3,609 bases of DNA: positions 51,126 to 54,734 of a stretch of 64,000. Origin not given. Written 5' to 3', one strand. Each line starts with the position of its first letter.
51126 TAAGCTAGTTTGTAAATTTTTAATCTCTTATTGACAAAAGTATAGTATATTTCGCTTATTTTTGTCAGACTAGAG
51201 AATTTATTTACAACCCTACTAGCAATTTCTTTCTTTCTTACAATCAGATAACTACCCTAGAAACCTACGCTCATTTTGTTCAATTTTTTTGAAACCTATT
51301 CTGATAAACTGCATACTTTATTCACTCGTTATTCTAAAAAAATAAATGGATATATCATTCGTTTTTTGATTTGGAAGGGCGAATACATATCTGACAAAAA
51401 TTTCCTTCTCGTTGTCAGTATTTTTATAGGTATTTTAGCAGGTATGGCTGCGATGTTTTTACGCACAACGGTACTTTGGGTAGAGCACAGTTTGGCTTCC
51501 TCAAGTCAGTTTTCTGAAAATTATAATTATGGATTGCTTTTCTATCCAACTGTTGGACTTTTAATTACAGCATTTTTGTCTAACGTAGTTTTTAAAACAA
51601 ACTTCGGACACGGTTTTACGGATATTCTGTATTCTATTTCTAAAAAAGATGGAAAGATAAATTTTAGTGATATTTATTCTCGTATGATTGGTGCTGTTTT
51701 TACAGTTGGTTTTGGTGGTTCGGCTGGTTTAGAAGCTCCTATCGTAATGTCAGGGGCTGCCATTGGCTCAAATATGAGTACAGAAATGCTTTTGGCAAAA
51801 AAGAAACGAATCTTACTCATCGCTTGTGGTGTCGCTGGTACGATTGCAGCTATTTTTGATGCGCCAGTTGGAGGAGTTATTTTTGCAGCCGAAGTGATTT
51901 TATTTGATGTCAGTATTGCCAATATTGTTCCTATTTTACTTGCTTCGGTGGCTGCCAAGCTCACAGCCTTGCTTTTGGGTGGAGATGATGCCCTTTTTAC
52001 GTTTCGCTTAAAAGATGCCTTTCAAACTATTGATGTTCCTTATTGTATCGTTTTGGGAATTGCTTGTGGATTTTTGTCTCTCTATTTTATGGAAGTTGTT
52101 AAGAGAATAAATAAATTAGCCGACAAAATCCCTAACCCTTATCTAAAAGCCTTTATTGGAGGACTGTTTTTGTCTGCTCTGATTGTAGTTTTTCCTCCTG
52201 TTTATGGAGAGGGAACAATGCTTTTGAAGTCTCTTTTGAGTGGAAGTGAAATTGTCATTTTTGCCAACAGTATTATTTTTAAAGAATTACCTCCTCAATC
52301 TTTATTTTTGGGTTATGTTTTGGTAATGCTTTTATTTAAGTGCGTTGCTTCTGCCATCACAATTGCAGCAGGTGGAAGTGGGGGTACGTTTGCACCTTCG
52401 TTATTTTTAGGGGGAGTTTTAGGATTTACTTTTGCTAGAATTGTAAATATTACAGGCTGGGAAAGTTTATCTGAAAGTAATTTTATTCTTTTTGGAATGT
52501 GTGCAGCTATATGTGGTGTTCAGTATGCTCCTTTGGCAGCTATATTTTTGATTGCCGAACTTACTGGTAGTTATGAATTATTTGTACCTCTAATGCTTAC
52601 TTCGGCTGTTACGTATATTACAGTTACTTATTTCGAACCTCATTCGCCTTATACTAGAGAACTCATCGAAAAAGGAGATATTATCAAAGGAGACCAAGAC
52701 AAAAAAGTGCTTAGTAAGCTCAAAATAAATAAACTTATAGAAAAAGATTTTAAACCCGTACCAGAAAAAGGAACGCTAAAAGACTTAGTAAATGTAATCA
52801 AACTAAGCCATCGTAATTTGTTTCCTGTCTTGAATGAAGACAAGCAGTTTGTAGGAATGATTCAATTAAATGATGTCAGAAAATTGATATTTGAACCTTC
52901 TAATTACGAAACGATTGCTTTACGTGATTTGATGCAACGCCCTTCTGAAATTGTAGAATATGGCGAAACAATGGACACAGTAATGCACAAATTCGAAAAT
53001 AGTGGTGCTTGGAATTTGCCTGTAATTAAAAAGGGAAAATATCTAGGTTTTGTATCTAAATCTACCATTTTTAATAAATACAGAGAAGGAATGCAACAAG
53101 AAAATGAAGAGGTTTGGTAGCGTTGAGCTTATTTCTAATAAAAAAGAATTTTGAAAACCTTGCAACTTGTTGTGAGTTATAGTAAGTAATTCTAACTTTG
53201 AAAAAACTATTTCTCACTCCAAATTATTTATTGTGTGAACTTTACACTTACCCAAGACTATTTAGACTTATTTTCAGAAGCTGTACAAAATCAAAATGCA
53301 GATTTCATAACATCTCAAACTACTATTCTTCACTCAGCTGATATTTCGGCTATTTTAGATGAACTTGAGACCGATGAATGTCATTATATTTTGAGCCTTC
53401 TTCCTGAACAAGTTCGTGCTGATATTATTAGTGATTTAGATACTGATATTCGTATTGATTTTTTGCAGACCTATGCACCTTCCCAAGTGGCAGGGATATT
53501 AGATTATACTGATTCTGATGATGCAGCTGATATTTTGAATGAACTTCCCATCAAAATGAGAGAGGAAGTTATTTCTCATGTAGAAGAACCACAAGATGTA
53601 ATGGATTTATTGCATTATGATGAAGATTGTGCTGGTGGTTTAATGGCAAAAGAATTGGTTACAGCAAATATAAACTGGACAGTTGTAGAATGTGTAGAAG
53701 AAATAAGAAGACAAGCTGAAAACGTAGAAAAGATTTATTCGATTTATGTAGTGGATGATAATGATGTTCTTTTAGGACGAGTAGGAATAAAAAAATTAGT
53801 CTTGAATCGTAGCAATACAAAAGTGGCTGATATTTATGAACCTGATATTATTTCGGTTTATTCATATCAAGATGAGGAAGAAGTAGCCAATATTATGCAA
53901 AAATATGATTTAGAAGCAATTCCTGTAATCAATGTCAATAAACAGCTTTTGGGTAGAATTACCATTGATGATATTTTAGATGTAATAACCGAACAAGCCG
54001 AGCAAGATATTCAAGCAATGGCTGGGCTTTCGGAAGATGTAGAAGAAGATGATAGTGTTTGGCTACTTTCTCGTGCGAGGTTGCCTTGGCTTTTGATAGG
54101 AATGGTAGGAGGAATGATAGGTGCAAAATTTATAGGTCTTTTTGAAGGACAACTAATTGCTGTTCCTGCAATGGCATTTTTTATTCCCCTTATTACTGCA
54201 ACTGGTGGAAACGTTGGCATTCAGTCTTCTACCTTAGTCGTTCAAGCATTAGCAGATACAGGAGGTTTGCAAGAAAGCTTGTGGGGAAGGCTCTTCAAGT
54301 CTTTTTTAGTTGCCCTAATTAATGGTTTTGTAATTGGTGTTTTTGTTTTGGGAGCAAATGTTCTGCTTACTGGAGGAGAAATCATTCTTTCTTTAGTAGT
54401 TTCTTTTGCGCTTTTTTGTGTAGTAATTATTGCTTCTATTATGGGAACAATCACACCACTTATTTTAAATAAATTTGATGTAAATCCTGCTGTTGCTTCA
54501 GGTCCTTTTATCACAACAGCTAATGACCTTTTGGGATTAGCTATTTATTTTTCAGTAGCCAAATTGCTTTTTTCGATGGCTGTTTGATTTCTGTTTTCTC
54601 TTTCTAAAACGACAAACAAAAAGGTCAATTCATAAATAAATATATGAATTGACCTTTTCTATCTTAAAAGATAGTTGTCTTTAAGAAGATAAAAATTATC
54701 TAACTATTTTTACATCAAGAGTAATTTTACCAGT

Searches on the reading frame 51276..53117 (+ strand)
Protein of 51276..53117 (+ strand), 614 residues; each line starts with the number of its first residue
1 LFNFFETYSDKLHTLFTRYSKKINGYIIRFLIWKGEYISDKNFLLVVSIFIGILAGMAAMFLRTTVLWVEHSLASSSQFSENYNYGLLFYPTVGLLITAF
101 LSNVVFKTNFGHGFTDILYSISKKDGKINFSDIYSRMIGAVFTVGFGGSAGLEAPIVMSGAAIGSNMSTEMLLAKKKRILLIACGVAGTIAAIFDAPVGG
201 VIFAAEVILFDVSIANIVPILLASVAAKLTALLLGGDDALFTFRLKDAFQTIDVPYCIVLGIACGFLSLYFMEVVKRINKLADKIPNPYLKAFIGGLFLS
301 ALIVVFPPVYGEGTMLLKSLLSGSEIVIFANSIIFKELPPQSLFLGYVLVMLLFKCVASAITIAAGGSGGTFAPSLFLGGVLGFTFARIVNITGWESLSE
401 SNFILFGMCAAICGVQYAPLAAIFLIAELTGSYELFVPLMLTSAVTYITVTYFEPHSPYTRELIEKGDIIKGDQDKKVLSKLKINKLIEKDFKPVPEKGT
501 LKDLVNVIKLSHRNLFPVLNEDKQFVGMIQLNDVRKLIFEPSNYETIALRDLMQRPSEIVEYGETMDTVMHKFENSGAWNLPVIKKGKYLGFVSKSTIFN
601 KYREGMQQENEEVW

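Call 77: search_protein_families(library=pfam, proteins=[window:51276-53117:+], max_evalue=0.001)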
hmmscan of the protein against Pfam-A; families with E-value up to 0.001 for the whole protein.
window:51276-53117:+ (614 aa): 2 families
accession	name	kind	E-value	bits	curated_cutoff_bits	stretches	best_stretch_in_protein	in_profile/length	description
PF00654.25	Voltage_CLC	-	5.1e-74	249.9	24.8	1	95-449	2-344/346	Voltage gated chloride channel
PF00571.33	CBS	-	3.4e-11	43.7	24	1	550-601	2-54/57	CBS domain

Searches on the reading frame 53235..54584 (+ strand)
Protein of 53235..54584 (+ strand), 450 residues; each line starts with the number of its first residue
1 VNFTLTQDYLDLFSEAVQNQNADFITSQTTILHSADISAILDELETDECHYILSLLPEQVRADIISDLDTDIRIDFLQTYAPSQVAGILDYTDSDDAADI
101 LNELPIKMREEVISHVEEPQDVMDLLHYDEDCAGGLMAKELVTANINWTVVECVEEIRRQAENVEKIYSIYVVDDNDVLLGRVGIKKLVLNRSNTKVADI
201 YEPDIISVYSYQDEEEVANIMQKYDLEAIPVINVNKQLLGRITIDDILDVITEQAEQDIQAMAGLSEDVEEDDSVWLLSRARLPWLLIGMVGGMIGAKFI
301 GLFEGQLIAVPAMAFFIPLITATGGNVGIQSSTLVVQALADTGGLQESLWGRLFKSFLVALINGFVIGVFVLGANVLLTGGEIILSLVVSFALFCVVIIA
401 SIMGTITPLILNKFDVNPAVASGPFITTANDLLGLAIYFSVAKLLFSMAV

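Call 77: search_protein_families(library=pfam, proteins=[window:53235-54584:+], max_evalue=0.001)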
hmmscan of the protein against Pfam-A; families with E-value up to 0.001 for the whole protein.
window:53235-54584:+ (450 aa): 5 families
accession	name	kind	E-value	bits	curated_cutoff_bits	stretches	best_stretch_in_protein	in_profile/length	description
PF01769.21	MgtE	-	3.9e-30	105.1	27.6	1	317-441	1-125/125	Divalent cation transporter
PF03448.22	MgtE_N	-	4.4e-18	66.1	25.9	1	32-131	1-102/102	MgtE intracellular N domain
PF00571.33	CBS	-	6.4e-15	55.7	24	2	197-252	1-56/57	CBS domain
PF14841.11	FliG_M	-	6.9e-09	36.3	25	1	75-117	6-48/76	FliG middle domain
PF03092.22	BT1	-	0.00029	20.1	22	1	273-394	49-166/432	BT1 family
